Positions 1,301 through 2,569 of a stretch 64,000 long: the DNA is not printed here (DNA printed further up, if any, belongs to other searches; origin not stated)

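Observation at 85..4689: TAT-exported Gfo/Idh/MocA + xylose-isomerase-like TIM barrel + MFS operon with divergent DUF1080 lipoprotein: candidate periplasmic oxidative (3-keto) glycoside cleavage module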

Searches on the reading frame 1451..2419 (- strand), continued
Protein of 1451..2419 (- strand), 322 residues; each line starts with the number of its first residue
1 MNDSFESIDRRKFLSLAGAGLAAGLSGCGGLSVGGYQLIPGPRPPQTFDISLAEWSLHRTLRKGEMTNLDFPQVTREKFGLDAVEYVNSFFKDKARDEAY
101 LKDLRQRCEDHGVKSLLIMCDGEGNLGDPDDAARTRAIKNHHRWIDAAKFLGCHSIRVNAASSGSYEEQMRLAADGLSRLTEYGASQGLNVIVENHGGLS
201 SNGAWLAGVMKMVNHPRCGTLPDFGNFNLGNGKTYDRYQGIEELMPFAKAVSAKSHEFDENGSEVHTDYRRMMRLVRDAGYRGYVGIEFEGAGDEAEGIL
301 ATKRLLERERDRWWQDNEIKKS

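Call 62: predict_structure(alignment_id=A4)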
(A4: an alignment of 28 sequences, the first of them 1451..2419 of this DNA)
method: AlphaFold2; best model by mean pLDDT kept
length: 322 residues; sequences in the alignment: 28
mean_pLDDT: 88.0   pTM: 0.82
mean pLDDT of the five models: 88.0, 87.3, 87.2, 85.8, 85.2
residues with pLDDT >= 90: 243; 70-90: 27; 50-70: 31; < 50: 21
segments of 3 or more residues with pLDDT < 50: 1-6, 18-27
pLDDT, mean of each block of 10 residues (from residue 1): 47 55 47 50 74 97 96 98 97 95 98 98 90 95 97 93 84 96 98 91 96 98 92 94 98 96 94 95 96 96 96 77 54
secondary structure, 60 per line:
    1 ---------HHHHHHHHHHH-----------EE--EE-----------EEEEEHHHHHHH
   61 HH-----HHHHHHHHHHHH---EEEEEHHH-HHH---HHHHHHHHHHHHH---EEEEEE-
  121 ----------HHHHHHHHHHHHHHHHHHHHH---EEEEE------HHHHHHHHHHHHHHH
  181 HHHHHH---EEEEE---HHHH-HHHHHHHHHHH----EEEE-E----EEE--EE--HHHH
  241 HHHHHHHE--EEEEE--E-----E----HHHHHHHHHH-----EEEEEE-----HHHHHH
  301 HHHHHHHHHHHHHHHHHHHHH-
elements in order: H10-20 E49-53 H54-62 H68-79 E83-87 H98-110 E114-119 H131-151 E155-159 H166-186 E190-194 H198-201 H203-213 E218-221 E228-230 H237-247 E251-255 H269-278 E284-289 H295-321

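Call 65: fold_search(model_id=the predicted structure, library=pdb)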
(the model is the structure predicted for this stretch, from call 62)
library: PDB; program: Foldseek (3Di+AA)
matches with E <= 10: 1843; with E <= 0.001: 397
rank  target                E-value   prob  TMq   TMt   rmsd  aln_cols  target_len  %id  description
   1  4ovx                  1.2e-37  1.00  0.82  0.97   0.7       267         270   64  Crystal structure of Xylose isomerase domain protein from Planctomyces limnophilus DSM 3776 (released 2014-02-12)
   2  7drd_G                4.1e-15  1.00  0.68  0.80   4.0       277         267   18  Cryo-EM structure of DgpB-C at 2.85 angstrom resolution (released 2021-12-08)
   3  7drd_A                6.8e-15  1.00  0.67  0.81   3.8       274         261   18  Cryo-EM structure of DgpB-C at 2.85 angstrom resolution (released 2021-12-08)
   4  7drd_C                1.2e-14  1.00  0.68  0.81   3.9       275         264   18  Cryo-EM structure of DgpB-C at 2.85 angstrom resolution (released 2021-12-08)
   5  3cqj_B                3.4e-13  1.00  0.66  0.76   3.9       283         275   18  Crystal Structure of L-xylulose-5-phosphate 3-epimerase UlaE (form B) complex with Zn2+ (released 2008-11-25)
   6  7xrf_G                7.2e-13  1.00  0.66  0.69   4.8       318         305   15  Crystal structaure of DgpB/C complex (released 2023-02-15)
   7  7bvr_A                1.2e-12  1.00  0.65  0.65   5.3       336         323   16  DgpB-DgpC complex apo (released 2021-04-14)
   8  3cqi_A                1.4e-12  1.00  0.66  0.76   4.0       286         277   18  Crystal Structure of L-xylulose-5-phosphate 3-epimerase UlaE (form B) complex with sulfate (released 2008-11-25)
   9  7exz_A                1.6e-12  1.00  0.65  0.65   5.6       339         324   16  DgpB-DgpC complex apo 2.5 angstrom (released 2021-11-03)
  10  9koj_A                2.1e-12  1.00  0.68  0.78   4.2       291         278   18  Crystal structure of the isomerase Art22 (released 2025-07-30)
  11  9m3a_A                2.1e-12  1.00  0.68  0.68   3.6       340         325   13  Crystal structure of the DgpB2/C2 complex from W974-1 in substrate free form (released 2026-03-04)
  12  8z1i_A                2.2e-12  1.00  0.69  0.80   4.1       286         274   20  Crystal structure of the isomerase Art22 with ethylene glycol (released 2025-04-16)
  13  2zds_B                2.2e-12  1.00  0.63  0.63   5.2       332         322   18  Crystal Structure of SCO6571 from Streptomyces coelicolor A3(2) (released 2008-12-02)
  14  8z1i_B                3.4e-12  1.00  0.69  0.81   4.0       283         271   20  Crystal structure of the isomerase Art22 with ethylene glycol (released 2025-04-16)
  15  5tnv                  4.7e-12  1.00  0.60  0.63   7.0       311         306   17  Crystal Structure of a Xylose isomerase-like TIM barrel Protein from Mycobacterium smegmatis in Complex with Magnesium (released 2016-11-09)
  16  6wn6_B                4.9e-12  1.00  0.59  0.70   5.0       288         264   16  Crystal structure of 3-keto-D-glucoside 4-epimerase, YcjR, from E. coli, apo form (released 2020-06-10)
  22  6wn6_A                8.1e-12  1.00  0.58  0.70   5.1       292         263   16  Crystal structure of 3-keto-D-glucoside 4-epimerase, YcjR, from E. coli, apo form (released 2020-06-10)
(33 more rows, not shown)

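Call 66: search_solved_structures(query=A4, max_evalue=0.00001, show_alignments=5)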
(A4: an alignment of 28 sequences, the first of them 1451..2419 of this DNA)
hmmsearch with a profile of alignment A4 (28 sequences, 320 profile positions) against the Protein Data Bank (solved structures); distinct sequences matched with E-value up to 0.00001: 6.
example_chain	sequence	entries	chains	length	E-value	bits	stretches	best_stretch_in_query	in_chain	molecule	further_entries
4ovx_A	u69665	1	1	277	6.5e-154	514.9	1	44-316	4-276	Xylose isomerase domain protein TIM barrel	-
9m3b_A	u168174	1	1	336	1.1e-11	47.6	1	242-316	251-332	P581a DgpC1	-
7bvr_A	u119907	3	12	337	3.1e-10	42.8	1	221-298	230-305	AP_endonuc_2 domain-containing protein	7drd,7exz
7xrf_A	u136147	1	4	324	3.6e-10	42.6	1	221-295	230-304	AP_endonuc_2 domain-containing protein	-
7dnm_A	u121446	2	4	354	1.4e-06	30.7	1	245-308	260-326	AP_endonuc_2 domain-containing protein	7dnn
9m3a_A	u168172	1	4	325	7.7e-06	28.4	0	238-295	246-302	Xylose isomerase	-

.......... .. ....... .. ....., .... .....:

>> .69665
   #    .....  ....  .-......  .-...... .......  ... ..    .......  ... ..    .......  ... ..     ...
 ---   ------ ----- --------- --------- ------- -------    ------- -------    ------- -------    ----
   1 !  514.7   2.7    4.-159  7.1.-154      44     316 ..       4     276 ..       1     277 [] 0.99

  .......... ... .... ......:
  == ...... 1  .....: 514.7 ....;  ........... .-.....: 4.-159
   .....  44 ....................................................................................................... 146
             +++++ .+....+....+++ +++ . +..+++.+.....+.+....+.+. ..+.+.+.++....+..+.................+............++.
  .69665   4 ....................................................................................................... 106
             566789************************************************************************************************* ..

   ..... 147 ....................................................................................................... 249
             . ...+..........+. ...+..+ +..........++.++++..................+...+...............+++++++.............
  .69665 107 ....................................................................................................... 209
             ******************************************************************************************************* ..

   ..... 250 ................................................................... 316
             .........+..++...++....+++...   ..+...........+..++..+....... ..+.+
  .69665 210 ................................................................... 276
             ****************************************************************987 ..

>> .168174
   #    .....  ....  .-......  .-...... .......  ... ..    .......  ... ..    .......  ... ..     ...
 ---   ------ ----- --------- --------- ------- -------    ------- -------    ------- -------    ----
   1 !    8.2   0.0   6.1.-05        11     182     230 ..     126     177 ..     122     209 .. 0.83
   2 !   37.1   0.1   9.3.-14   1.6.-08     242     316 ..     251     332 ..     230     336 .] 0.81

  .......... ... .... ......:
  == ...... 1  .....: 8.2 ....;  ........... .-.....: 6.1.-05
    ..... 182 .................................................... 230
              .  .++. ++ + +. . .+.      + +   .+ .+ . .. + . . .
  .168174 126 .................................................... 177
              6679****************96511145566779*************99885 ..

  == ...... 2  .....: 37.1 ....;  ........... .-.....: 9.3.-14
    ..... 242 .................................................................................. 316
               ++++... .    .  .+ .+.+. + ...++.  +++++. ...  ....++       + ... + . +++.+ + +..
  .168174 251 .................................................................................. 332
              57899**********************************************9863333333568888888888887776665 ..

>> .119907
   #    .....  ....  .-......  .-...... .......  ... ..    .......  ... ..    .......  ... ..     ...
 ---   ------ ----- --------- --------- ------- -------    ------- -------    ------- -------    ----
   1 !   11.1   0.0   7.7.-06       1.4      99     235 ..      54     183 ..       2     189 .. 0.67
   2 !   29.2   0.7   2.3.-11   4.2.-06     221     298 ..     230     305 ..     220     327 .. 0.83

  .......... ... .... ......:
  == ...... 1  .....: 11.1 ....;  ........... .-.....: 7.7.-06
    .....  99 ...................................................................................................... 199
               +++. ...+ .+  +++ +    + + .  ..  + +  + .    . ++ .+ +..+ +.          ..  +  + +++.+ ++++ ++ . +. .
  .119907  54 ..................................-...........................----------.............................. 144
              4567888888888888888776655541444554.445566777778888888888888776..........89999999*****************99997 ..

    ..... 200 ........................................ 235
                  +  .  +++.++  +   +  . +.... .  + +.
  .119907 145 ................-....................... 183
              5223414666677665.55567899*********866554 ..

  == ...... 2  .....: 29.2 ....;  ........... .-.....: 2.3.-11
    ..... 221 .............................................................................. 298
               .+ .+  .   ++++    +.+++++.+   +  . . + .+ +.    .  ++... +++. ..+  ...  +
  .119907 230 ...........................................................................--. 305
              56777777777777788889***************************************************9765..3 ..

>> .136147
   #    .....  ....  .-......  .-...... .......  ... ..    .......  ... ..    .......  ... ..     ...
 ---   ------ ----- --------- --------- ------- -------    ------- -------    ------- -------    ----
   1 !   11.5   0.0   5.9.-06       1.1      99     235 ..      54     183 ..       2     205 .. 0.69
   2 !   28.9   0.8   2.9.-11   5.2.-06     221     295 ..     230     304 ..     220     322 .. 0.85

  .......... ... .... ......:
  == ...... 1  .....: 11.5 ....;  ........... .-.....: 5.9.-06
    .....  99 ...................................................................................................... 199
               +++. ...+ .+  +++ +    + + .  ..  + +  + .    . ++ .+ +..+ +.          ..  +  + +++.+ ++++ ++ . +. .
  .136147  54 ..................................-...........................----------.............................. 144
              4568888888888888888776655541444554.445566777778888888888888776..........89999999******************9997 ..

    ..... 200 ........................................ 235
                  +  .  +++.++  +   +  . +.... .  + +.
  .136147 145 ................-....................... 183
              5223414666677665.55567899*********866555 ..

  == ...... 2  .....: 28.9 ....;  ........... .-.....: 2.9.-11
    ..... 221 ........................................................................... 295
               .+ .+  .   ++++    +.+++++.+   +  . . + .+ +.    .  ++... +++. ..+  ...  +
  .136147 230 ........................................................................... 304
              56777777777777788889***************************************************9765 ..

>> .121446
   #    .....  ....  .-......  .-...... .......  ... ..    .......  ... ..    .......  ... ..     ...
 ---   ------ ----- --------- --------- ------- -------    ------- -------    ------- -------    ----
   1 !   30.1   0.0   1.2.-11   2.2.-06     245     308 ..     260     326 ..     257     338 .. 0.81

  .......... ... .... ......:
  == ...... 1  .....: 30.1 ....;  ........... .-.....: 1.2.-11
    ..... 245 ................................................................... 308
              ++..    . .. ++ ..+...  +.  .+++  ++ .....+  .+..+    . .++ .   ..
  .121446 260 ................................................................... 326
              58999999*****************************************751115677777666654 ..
